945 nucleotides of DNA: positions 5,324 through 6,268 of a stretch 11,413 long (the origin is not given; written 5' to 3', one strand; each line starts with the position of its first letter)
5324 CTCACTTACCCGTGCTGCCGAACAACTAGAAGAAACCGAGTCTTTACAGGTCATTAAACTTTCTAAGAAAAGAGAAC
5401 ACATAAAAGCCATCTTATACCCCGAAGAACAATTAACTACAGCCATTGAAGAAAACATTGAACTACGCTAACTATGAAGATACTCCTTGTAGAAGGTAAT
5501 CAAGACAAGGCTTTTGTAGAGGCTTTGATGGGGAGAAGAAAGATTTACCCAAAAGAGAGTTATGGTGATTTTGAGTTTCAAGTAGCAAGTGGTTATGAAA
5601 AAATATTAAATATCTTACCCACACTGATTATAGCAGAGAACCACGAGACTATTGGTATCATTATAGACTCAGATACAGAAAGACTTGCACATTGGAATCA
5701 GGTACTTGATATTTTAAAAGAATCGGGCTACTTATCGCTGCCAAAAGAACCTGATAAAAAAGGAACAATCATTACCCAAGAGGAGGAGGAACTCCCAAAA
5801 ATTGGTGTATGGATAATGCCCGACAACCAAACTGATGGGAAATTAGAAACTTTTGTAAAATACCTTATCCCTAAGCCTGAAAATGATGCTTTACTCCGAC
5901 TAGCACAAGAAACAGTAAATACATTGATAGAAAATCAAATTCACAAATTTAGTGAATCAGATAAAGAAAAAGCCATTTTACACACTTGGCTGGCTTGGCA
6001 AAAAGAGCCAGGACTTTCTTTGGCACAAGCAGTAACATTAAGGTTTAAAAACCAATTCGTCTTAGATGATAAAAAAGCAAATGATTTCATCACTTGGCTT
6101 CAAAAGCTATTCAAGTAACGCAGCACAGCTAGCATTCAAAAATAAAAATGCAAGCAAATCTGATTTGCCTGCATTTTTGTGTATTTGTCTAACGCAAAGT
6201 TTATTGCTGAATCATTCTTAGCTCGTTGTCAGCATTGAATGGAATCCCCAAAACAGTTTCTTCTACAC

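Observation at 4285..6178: Compact AT-rich two-gene ATPase + TOPRIM cassette (split OLD-like) not matching a canonical named defence system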

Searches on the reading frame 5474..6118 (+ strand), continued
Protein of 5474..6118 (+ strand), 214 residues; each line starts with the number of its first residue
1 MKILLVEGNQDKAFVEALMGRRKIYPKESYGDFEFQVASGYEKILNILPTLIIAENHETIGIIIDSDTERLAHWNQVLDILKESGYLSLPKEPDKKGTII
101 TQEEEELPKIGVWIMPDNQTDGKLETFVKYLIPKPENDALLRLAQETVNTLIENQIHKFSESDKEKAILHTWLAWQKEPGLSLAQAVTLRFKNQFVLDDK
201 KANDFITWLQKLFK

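Call 45: search_protein_families(library=padloc, alignment_id=A3, max_evalue=1e-10)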
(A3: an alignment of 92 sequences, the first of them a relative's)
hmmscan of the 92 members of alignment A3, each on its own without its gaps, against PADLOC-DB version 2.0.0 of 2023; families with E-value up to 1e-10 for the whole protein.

A. member 1, L093:4163-4924:- (253 aa): 0 families

B. families by the number of members that match (of 92 scanned): 187 families (the first 25 are shown)
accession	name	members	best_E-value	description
PDLC00271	PtuA1|PtuA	3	4.8e-23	AAA ATPase domain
PDLC02980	AriA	3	1.8e-18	-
PDLC00660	HmaB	2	0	DNA-adenine methylase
PDLC00661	HmaB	2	0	DNA-adenine methylase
PDLC00659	HmaA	2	0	SNF2 helicase / DEAD-box helicase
PDLC03877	NsnA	2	3.5e-102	-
PDLC03233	MTase_II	2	9.6e-35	Type II methyltransferase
PDLC04135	mad3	2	3.5e-28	mads_3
PDLC03352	MTase_II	2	2.9e-25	Type II methyltransferase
PDLC02189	DUF1156_MTase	2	1.8e-22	-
PDLC04916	PDC-S11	2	3.1e-20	-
PDLC04819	PDC-S02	2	1.3e-16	-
PDLC03314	MTase_II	2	2.8e-13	Type II methyltransferase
PDLC00662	HmaC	1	0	AAA+ ATPase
PDLC03323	MTase_II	1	3.7e-172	Type II methyltransferase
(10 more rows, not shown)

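Call 62: search_protein_families(library=pfam, proteins=[L087:1-1275:+, L087:1591-2574:-, L087:5034-6218:-, L087:6332-7654:+, L087:8557-9462:+, L087:9370-10419:-, L087:10610-11488:-, L087:11244-12509:+, L087:8003-8581:+, L087:11959-12699:-], max_evalue=0.0001)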
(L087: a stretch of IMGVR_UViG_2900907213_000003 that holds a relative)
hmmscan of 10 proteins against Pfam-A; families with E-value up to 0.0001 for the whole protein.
L087:1-1275:+ (424 aa): 3 families
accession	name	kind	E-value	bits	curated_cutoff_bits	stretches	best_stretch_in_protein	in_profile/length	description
PF22022.2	Phage_int_M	-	8.5e-29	100.1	27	1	100-194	1-95/96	Phage integrase central domain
PF13356.12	Arm-DNA-bind_3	-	6.4e-26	90.7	27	1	3-87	1-82/83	Arm DNA-binding domain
PF00589.27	Phage_integrase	-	2.3e-21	76.8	27.1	1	207-373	3-169/172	Phage integrase family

L087:1591-2574:- (327 aa): 0 families

L087:5034-6218:- (394 aa): 0 families

L087:6332-7654:+ (440 aa): 1 family
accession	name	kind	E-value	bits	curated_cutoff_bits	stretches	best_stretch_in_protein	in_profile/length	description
PF04326.19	SLFN_AlbA_2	-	1.1e-15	58.6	25.3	1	13-141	1-113/118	Schlafen, AlbA_2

L087:8557-9462:+ (301 aa): 0 families

L087:9370-10419:- (349 aa): 1 family
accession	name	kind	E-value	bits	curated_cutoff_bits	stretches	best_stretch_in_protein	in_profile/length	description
PF05954.17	Phage_GPD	-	5.5e-17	62.3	30.1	1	101-311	75-302/305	Phage tail baseplate hub (GPD)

L087:10610-11488:- (292 aa): 1 family
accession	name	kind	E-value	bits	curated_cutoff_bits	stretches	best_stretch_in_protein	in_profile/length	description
PF06995.16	Phage_P2_GpU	-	6.4e-32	110.2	27.5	1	169-287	2-120/120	Phage P2 GpU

L087:11244-12509:+ (421 aa): 0 families

L087:8003-8581:+ (192 aa): 0 families

L087:11959-12699:- (246 aa): 0 families

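Call 63: search_protein_families(library=padloc, proteins=[L140:50-2830:+, L140:2827-4530:+, L140:6431-9334:+, L102:1000-4101:+, L102:7087-9912:+, L139:10529-13786:-, L139:9101-10525:-, L132:9731-12067:+, L132:12069-14951:+, L111:1778-4339:+], max_evalue=1e-10)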
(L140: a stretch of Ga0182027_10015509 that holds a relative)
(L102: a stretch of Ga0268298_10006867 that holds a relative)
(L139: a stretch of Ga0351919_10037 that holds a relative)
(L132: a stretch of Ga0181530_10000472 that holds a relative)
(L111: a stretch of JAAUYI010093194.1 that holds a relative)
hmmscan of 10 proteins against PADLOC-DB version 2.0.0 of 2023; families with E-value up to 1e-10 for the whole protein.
L140:50-2830:+ (926 aa): 23 families
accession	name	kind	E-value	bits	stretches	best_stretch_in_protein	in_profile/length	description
PDLC00659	HmaA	-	0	1273.2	1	1-924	266-1171/1176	SNF2 helicase / DEAD-box helicase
PDLC02620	DrmD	-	7.7e-72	240.6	1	1-480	263-699/1060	DrmD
PDLC02504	BrxHI|BrxHII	-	1.6e-71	239.5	2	261-520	482-735/971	BrxHII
PDLC02621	DrmD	-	3.8e-65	218.7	1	1-413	297-685/1040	DrmD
PDLC02500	BrxHI|BrxHII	-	1.4e-57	193.9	1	1-473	268-683/933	BrxHI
PDLC02572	DrmA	-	1e-39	134.3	2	264-398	520-665/1043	DrmA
PDLC02632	DrmD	-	6.4e-37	125.4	2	263-374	522-638/662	DrmD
PDLC02623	DrmD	-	1e-35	120.9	1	262-500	528-754/1040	DrmD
PDLC02633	DrmD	-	1.7e-32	110.3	1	2-364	300-631/839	DrmD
PDLC02624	DrmD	-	3.2e-29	99.9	1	1-374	138-479/652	DrmD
PDLC02619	DrmD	-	1e-25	88.1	1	310-398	484-571/872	DrmD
PDLC02193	PLD_Helicase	-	1.8e-22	77.4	1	268-397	696-834/905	-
PDLC02634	DrmD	-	1.1e-21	74.4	1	302-402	524-623/900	DrmD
PDLC02625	DrmD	-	3.6e-21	73.4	1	264-365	268-373/792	DrmD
PDLC02840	DpdE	-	7.9e-16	55.5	1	264-387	561-682/1091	DpdE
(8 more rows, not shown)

L140:2827-4530:+ (567 aa): 4 families
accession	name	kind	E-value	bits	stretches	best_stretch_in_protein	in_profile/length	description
PDLC04709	PDC-M55C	-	1.1e-28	98.2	1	11-386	16-385/554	-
PDLC04151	HEC-05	-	4.4e-20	69.9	1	8-103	24-133/600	-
PDLC04150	HEC-05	-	7.2e-13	46.2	1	11-107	9-119/583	-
PDLC03877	NsnA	-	1.9e-11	41.9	0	6-233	47-194/385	-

L140:6431-9334:+ (967 aa): 6 families
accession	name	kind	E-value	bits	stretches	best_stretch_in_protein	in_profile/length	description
PDLC00660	HmaB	-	0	1512.6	1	3-958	6-963/967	DNA-adenine methylase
PDLC00661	HmaB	-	0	1390.1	1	4-951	6-964/973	DNA-adenine methylase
PDLC03233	MTase_II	-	9e-24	82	1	465-781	394-710/731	Type II methyltransferase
PDLC03352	MTase_II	-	9.6e-24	81.3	1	409-591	416-597/1023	Type II methyltransferase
PDLC02189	DUF1156_MTase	-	1.8e-22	77.4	0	132-174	164-206/944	-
PDLC03314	MTase_II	-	2.3e-11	40.5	0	132-169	164-201/944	Type II methyltransferase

L102:1000-4101:+ (1033 aa): 6 families
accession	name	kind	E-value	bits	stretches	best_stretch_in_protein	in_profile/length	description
PDLC00660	HmaB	-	0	1746.5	1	70-1032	2-966/967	DNA-adenine methylase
PDLC00661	HmaB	-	0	1691.9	1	70-1033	1-973/973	DNA-adenine methylase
PDLC03233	MTase_II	-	9.6e-35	118.3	1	325-865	206-715/731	Type II methyltransferase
PDLC03352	MTase_II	-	2.9e-25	86.3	1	482-667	413-598/1023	Type II methyltransferase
PDLC02189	DUF1156_MTase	-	2.1e-21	73.9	0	621-817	533-704/944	-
PDLC03314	MTase_II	-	2.8e-13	46.9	0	632-798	544-686/944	Type II methyltransferase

L102:7087-9912:+ (941 aa): 2 families
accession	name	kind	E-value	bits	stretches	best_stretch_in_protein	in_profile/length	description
PDLC00662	HmaC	-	0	1562.3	1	1-941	1-940/941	AAA+ ATPase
PDLC02192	DUF499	-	1.6e-47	160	1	44-674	34-630/1022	-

L139:10529-13786:- (1085 aa): 0 families

L139:9101-10525:- (474 aa): 0 families

L132:9731-12067:+ (778 aa): 0 families

L132:12069-14951:+ (960 aa): 0 families

L111:1778-4339:+ (853 aa): 0 families

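Call 71: search_dna_similar(query=window:5474-6118:+, collection=plasmids, mode=protein, max_evalue=0.00001, max_rows=20)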
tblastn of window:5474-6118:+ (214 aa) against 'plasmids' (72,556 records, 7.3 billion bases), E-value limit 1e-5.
Records with a match: 9; places in all: 9; records where one place covers at least 80% of the query: 7.
Best place of each record, by identity: <60% 9.
By first word of the organism name: Acinetobacter 6; Plesiomonas 1; Citrobacter 1; Klebsiella 1.
By predicted mobility (MOB-suite, as given by PLSDB): mobilizable 5; non-mobilizable 4.
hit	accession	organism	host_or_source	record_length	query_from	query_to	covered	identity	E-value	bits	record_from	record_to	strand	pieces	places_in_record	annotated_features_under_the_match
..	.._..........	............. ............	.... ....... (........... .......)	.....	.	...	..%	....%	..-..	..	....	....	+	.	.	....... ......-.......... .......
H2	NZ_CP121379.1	Acinetobacter baumannii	mixed culture,wastewater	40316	3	213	99%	30.5%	2e-14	78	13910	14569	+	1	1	DUF3226 domain-containing protein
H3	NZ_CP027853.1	Plesiomonas shigelloides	whole organism,catfish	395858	3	213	99%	30.4%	2e-19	92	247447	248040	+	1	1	DUF3226 domain-containing protein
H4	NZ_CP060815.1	Acinetobacter variabilis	a feces sample of chicken origin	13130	4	213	98%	30.3%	2e-11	70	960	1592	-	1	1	DUF3226 domain-containing protein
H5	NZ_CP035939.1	Acinetobacter cumulans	Pure Culture,Sewage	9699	1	214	100%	29.5%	9e-13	74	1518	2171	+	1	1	DUF3226 domain-containing protein | ATP-binding protein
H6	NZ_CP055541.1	Citrobacter freundii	culture,Wastewater effluent sample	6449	3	213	99%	29.5%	2e-16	84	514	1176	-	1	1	DUF3226 domain-containing protein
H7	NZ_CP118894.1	Acinetobacter sp. TAC-1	cell culture,Livestock manure and ...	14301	4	214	99%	29.3%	9e-12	71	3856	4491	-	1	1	DUF3226 domain-containing protein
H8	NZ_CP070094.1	Klebsiella pneumoniae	Homo sapiens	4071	60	213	72%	32.7%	3e-16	84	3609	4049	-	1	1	none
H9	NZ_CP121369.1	Acinetobacter baumannii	mixed culture,wastewater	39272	97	213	55%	34.2%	5e-10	66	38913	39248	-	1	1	DUF3226 domain-containing protein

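Call 72: search_dna_similar(query=window:5474-6118:+, collection=phages, mode=protein, max_evalue=0.00001, max_rows=20)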
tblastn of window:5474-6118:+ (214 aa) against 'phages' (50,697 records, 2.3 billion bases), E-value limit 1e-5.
No match.

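Call 73: get_annotated_region(hit=H6, flank=6000)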
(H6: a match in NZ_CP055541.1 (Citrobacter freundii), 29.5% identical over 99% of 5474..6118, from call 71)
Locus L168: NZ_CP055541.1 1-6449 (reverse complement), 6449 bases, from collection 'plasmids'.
description: Citrobacter freundii strain RHBSTW-00398 plasmid pRHBSTW-00398_4, complete sequence
organism: Citrobacter freundii (NCBI taxid 546)
taxonomy: Bacteria; Pseudomonadota; Gammaproteobacteria; Enterobacterales; Enterobacteriaceae; Citrobacter; Citrobacter freundii
host: -; source: culture,Wastewater effluent sample; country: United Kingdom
typing (MOB-suite, as given by PLSDB): mobilizable; replicon ColE10; relaxase MOBQ
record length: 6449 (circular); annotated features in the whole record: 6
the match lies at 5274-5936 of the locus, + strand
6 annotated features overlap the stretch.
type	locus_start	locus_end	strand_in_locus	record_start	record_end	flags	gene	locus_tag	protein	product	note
CDS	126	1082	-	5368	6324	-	-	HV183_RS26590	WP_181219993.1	replication initiation protein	GO:0006270 - DNA replication initiation [Evidence IEA]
CDS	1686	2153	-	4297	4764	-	traD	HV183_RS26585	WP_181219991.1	conjugal transfer protein TraD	-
CDS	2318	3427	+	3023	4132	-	mobA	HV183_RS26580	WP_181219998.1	mobilization protein MobA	-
CDS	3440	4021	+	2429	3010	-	-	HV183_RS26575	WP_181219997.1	tRNA modification GTPase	-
CDS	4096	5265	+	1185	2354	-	-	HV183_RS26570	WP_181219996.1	ATP-binding protein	-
CDS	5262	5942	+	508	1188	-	-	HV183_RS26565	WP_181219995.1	DUF3226 domain-containing protein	-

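Call 74: get_annotated_region(hit=H1, flank=7000)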
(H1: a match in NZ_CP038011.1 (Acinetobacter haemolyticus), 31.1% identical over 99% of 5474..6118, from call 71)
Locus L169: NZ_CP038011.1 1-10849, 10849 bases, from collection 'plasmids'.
description: Acinetobacter haemolyticus strain TJR01 plasmid pAHTJR2, complete sequence
organism: Acinetobacter haemolyticus (NCBI taxid 29430)
taxonomy: Bacteria; Pseudomonadota; Gammaproteobacteria; Moraxellales; Moraxellaceae; Acinetobacter; Acinetobacter haemolyticus
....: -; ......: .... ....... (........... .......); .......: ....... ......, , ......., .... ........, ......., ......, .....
typing (MOB-suite, as given by PLSDB): mobilizable; relaxase MOBQ
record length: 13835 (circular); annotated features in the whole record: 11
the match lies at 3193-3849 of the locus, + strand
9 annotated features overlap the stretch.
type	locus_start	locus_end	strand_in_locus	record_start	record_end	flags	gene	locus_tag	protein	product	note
CDS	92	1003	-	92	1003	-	-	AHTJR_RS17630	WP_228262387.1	replication initiation protein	GO:0006270 - DNA replication initiation [Evidence IEA]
CDS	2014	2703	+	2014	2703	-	-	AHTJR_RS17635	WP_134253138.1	AAA family ATPase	-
CDS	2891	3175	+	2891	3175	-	-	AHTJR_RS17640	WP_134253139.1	AAA family ATPase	-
CDS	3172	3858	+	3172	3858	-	-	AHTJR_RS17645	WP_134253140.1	DUF3226 domain-containing protein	-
CDS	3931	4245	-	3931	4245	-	-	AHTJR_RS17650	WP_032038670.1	BrnA antitoxin family protein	-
CDS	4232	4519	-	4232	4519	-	-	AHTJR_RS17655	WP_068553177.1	BrnT family toxin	-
CDS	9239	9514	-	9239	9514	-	-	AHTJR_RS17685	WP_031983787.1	metal/formaldehyde-sensitive transcriptional repressor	-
CDS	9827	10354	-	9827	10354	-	-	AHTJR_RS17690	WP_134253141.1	plasmid replication DNA-binding protein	-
CDS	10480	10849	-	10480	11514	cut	-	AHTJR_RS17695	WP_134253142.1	hypothetical protein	-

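Call 75: search_protein_representatives(alignment_id=A1)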
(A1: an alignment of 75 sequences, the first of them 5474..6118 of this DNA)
Query: 75 sequences, 207 profile positions. Proteins with E-value up to 0.001 (for the whole library): 4789; up to 1e-10: 2774; up to 1e-30: 1224. The best 150 are listed.
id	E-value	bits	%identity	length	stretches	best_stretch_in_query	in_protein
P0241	7.4e-80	283.5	-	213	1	1-206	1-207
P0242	1.4e-73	263.0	-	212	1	1-206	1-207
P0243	2.6e-73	262.1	-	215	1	4-206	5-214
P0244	5.6e-73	261.0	-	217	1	5-206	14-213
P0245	6.7e-72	257.5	-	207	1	3-206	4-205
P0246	1.9e-71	256.0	-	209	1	3-206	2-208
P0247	4.0e-70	251.7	-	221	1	4-205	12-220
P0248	5.8e-70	251.2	-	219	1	1-205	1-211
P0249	4.7e-69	248.2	-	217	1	4-206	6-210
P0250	5.9e-69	247.9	-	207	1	3-206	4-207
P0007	7.7e-69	247.5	-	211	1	5-206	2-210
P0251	1.2e-68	246.9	-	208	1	5-206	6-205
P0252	1.7e-68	246.4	-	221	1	3-206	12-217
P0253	5.5e-68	244.7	-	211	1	1-206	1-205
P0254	1.8e-67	243.1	-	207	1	2-205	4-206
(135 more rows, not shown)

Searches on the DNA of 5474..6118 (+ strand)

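Call 77: search_dna_similar(query=L168:4096-5942:+, collection=ecoli_genomes, mode=distant, max_rows=10)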
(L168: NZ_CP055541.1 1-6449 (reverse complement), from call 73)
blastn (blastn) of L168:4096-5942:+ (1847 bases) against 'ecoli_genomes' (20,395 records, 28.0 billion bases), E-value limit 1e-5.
No match.
